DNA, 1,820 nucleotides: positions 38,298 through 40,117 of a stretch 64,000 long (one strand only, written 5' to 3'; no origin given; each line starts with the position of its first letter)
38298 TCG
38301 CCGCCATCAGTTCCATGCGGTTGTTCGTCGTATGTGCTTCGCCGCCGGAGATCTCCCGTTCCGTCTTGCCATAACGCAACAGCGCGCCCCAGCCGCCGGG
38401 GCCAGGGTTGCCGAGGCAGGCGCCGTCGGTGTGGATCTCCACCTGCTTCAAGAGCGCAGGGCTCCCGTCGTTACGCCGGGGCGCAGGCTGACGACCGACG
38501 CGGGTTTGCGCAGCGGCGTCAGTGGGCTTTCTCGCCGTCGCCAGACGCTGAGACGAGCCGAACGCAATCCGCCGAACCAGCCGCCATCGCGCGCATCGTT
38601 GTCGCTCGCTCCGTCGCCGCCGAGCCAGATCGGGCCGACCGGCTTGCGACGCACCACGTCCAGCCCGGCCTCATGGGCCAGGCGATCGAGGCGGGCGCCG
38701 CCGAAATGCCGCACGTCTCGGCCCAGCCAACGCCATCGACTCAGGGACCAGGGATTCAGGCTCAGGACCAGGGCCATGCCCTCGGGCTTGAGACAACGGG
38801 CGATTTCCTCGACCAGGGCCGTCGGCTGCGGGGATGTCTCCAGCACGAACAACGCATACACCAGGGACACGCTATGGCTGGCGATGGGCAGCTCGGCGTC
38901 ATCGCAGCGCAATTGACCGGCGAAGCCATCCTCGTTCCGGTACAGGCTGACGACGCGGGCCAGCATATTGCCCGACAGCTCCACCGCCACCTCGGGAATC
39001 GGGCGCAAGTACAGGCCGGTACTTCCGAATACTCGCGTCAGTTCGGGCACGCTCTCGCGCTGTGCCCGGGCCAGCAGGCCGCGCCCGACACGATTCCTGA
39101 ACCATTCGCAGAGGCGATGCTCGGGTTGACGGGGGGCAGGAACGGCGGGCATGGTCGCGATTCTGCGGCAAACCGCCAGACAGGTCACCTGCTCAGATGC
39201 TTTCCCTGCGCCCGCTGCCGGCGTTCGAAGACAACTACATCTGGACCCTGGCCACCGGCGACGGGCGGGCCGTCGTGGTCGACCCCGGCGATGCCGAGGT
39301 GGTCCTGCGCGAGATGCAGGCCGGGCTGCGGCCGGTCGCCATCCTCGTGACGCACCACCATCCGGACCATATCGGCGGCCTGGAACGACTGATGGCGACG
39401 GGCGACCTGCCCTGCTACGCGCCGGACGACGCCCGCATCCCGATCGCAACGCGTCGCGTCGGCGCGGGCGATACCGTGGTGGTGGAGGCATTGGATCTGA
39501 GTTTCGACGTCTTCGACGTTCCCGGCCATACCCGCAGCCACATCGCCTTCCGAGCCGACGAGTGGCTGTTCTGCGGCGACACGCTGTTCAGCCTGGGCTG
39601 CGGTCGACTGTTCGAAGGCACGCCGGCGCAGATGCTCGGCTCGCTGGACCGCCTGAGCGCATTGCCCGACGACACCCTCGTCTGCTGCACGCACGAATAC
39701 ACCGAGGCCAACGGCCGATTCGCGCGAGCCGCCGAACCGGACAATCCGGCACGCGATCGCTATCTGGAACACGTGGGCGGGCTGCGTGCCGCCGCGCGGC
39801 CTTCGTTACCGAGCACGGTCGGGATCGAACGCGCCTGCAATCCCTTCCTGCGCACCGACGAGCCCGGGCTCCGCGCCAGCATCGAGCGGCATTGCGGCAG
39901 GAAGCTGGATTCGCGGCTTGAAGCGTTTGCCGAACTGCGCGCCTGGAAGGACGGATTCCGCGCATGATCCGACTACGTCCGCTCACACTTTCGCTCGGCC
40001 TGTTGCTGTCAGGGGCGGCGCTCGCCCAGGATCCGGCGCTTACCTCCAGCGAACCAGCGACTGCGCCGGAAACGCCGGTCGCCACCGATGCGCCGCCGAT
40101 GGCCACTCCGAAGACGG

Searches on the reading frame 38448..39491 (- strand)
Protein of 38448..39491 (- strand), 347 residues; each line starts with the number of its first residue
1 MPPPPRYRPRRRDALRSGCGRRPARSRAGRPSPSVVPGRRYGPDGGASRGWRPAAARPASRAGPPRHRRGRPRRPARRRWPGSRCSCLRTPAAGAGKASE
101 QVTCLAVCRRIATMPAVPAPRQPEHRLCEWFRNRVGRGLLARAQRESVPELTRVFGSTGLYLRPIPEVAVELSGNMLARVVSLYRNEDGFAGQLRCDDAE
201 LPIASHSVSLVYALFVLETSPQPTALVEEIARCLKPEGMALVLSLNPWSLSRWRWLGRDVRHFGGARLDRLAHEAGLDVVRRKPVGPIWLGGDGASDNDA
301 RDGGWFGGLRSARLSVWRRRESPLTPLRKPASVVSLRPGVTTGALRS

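Call 65: search_protein_families(library=pfam, proteins=[window:38448-39491:-], max_evalue=0.001)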
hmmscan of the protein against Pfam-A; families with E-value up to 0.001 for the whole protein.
window:38448-39491:- (347 aa): 4 families
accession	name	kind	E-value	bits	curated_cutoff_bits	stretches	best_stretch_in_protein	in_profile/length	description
PF08241.18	Methyltransf_11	-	9.8e-10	39.4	21.2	1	167-241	21-94/95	Methyltransferase domain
PF13489.12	Methyltransf_23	-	4.1e-06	27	27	1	207-280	81-162/164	Methyltransferase domain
PF13649.12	Methyltransf_25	-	2.8e-05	25.2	27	1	168-238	25-97/97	Methyltransferase domain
PF08242.18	Methyltransf_12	-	0.00026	22.1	30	1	168-239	24-97/98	Methyltransferase domain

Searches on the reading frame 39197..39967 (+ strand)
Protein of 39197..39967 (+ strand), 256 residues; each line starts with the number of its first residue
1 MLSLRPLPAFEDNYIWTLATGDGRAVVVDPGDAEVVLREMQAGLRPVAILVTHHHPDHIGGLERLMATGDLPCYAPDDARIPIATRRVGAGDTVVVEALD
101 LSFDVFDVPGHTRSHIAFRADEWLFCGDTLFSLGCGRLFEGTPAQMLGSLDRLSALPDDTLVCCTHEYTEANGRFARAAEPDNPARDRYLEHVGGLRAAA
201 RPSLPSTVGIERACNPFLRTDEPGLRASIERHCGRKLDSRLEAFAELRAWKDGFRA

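Call 65: search_protein_families(library=pfam, proteins=[window:39197-39967:+], max_evalue=0.001)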
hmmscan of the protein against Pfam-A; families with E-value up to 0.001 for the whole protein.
window:39197-39967:+ (256 aa): 3 families
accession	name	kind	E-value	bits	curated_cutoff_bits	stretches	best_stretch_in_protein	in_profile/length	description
PF16123.11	HAGH_C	-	5.1e-23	81.7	25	1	167-254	1-83/83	Hydroxyacylglutathione hydrolase C-terminus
PF00753.33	Lactamase_B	-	1.9e-18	67.6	22.7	1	17-166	9-196/196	Metallo-beta-lactamase superfamily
PF12706.13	Lactamase_B_2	-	2.7e-05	24.3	27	1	44-86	28-73/200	Beta-lactamase superfamily domain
